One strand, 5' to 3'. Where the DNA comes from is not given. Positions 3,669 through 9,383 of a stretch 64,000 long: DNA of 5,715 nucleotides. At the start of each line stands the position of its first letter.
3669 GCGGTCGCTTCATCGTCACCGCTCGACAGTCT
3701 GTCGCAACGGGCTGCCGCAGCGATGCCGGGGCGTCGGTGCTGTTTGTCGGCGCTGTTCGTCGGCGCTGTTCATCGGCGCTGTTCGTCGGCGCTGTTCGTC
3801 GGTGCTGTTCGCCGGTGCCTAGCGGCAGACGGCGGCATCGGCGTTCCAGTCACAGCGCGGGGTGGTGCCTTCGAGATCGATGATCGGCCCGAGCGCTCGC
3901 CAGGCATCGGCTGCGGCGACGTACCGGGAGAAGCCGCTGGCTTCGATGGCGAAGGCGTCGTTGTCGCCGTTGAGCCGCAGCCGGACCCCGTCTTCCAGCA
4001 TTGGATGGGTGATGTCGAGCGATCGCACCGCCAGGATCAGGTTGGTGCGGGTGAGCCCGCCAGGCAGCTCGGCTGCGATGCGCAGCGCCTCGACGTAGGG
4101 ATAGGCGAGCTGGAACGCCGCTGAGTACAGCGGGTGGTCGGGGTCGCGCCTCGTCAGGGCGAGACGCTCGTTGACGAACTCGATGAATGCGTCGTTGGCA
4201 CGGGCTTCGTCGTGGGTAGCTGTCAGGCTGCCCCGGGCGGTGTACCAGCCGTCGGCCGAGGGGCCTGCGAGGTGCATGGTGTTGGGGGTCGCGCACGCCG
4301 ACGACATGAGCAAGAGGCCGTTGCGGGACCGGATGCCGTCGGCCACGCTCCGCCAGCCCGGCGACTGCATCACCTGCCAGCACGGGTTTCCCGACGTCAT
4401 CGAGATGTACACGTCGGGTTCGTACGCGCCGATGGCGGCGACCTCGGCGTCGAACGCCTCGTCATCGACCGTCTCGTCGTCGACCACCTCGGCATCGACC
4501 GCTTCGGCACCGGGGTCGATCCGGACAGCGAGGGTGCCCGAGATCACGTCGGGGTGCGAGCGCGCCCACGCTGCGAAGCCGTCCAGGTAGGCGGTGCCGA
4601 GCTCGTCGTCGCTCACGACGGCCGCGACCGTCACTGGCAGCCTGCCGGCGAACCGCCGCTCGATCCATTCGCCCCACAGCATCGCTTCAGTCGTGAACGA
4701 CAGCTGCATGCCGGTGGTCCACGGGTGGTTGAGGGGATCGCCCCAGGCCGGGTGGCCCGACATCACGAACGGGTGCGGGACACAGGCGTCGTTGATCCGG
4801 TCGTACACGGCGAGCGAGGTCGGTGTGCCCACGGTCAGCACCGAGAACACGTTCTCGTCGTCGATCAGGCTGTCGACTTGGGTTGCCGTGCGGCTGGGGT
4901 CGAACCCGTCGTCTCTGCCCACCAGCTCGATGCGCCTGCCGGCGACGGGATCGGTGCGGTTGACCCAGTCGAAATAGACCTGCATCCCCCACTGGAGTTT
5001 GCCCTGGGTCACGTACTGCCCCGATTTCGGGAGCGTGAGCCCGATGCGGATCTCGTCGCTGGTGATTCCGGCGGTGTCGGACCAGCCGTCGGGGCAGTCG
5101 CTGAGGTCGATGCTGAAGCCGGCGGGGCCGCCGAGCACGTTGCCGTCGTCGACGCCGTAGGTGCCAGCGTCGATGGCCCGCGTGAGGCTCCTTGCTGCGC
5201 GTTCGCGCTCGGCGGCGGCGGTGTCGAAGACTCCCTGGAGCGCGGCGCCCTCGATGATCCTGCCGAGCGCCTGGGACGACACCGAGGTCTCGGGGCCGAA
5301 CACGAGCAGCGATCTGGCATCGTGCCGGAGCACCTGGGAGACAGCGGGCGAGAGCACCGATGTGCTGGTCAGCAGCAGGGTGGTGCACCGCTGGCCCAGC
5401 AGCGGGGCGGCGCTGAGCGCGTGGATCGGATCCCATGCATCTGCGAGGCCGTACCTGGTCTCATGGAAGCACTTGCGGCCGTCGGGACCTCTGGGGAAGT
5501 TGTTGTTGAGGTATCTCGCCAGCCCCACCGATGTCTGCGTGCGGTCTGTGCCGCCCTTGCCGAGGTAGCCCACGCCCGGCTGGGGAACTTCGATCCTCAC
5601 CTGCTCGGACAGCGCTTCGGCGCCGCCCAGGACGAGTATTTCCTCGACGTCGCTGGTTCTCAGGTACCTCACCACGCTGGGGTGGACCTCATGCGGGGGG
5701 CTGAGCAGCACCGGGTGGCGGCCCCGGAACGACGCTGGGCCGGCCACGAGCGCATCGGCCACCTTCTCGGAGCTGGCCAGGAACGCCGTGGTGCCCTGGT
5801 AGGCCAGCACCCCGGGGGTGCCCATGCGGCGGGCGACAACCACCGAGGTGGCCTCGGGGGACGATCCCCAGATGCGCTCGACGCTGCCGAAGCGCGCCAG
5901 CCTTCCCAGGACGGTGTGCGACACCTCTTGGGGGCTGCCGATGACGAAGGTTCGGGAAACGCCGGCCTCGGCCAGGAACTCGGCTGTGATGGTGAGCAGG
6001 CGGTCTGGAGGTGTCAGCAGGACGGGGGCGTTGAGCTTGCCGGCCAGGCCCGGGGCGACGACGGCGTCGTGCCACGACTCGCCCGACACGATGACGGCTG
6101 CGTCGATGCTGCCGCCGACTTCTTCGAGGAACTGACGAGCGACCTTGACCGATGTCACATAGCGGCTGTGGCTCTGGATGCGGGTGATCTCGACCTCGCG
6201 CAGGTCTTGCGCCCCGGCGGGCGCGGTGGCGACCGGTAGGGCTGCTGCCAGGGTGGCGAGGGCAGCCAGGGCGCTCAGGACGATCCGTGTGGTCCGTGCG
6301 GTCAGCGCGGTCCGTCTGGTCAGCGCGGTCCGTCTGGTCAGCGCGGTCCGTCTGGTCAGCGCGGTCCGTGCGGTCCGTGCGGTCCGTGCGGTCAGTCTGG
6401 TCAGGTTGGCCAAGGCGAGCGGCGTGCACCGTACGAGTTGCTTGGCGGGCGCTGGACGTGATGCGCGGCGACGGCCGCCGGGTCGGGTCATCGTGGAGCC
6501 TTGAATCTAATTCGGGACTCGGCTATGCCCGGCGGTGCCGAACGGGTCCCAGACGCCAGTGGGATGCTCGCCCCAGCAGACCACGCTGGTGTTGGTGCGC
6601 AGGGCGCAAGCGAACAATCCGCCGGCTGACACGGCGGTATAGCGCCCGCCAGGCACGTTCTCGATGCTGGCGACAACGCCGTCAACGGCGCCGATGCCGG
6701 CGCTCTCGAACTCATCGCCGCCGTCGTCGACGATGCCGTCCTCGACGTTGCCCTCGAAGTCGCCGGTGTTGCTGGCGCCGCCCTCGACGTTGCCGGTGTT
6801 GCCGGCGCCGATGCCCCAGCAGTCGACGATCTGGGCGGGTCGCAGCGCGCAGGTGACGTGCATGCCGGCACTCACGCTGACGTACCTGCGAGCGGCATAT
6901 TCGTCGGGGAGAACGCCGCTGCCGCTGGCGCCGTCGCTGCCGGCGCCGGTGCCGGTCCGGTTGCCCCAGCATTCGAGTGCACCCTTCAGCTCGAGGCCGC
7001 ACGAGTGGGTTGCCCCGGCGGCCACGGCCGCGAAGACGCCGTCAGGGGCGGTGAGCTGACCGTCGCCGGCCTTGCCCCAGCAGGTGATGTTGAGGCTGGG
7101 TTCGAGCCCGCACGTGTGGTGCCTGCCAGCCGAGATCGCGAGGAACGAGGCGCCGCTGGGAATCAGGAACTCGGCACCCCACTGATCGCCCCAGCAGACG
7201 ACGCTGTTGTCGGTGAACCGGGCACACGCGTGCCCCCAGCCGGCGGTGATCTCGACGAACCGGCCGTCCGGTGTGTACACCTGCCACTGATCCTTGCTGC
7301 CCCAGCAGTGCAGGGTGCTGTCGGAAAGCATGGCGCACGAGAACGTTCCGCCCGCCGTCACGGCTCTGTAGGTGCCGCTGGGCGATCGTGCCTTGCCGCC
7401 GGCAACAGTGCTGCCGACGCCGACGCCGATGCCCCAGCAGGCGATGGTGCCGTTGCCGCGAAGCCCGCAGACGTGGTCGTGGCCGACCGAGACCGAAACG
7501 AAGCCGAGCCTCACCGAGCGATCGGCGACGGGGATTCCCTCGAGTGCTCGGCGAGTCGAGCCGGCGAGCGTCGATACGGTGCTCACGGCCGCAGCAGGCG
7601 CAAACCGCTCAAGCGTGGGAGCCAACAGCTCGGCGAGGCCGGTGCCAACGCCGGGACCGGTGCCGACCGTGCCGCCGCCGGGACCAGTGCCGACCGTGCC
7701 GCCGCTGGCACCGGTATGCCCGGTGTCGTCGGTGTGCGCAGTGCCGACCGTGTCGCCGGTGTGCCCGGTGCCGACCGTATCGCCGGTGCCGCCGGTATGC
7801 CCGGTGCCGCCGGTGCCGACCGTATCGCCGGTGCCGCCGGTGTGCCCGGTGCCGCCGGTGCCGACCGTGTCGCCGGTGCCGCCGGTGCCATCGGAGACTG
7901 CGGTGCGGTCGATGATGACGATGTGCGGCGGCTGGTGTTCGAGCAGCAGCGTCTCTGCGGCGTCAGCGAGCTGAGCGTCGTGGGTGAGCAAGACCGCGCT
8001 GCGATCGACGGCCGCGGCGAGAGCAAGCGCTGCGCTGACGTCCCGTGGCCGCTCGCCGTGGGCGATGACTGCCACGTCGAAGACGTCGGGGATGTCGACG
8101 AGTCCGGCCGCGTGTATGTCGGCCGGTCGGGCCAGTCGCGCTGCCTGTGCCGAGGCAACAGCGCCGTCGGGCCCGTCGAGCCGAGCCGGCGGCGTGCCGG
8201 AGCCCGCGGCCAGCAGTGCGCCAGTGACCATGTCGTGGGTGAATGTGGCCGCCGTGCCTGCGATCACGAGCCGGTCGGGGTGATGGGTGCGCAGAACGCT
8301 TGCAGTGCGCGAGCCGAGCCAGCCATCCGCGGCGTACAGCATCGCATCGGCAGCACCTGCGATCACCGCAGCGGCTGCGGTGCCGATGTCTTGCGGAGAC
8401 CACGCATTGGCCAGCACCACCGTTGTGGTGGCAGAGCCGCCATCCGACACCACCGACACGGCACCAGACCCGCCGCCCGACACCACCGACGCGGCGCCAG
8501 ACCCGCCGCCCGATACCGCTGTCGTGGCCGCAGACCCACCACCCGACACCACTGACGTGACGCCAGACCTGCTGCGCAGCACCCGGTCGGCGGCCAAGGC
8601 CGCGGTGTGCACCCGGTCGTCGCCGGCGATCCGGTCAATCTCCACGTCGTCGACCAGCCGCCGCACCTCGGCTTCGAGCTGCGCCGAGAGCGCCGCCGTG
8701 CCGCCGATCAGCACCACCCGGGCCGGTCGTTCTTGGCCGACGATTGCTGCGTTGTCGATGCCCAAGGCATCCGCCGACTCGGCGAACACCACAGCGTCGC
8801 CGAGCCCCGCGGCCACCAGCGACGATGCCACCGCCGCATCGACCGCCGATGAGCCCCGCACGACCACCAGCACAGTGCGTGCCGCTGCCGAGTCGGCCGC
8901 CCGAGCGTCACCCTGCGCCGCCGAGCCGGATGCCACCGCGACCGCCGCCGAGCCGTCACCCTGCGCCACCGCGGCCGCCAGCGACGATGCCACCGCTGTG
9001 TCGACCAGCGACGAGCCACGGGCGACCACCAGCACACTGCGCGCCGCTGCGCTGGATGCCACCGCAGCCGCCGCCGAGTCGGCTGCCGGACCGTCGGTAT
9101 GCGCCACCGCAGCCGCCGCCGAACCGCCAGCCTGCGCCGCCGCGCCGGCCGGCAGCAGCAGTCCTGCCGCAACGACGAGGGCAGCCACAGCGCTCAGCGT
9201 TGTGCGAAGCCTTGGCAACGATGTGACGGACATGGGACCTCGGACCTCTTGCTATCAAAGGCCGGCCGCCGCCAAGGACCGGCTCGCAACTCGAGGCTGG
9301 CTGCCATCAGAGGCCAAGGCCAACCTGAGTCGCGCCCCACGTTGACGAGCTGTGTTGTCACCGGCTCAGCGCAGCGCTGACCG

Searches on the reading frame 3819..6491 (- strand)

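Call 76: search_protein_families(library=pfam, proteins=[window:3819-6491:-], max_evalue=0.001)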
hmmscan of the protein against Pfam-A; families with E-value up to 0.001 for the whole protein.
window:3819-6491:- (890 aa): 2 families
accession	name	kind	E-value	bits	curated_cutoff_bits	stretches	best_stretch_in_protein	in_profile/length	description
PF04122.17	CW_binding_2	-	9.9e-28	97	24.9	3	104-194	1-72/73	Cell wall binding domain 2 (CWB2)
PF13458.12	Peripla_BP_6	-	5e-22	79.5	31.7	1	480-832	1-318/343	Periplasmic binding protein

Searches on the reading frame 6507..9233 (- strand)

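Call 76: search_protein_families(library=pfam, proteins=[window:6507-9233:-], max_evalue=0.001)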
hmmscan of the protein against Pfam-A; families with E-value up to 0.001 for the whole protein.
window:6507-9233:- (908 aa): 2 families
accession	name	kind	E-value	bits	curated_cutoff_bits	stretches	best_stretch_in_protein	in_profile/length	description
PF13540.12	RCC1_2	-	2.6e-24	84.7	22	1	660-683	2-25/30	Regulator of chromosome condensation (RCC1) repeat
PF25390.1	WD40_RLD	-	1.2e-15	58.2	150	2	655-892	87-327/363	RCC1-like domain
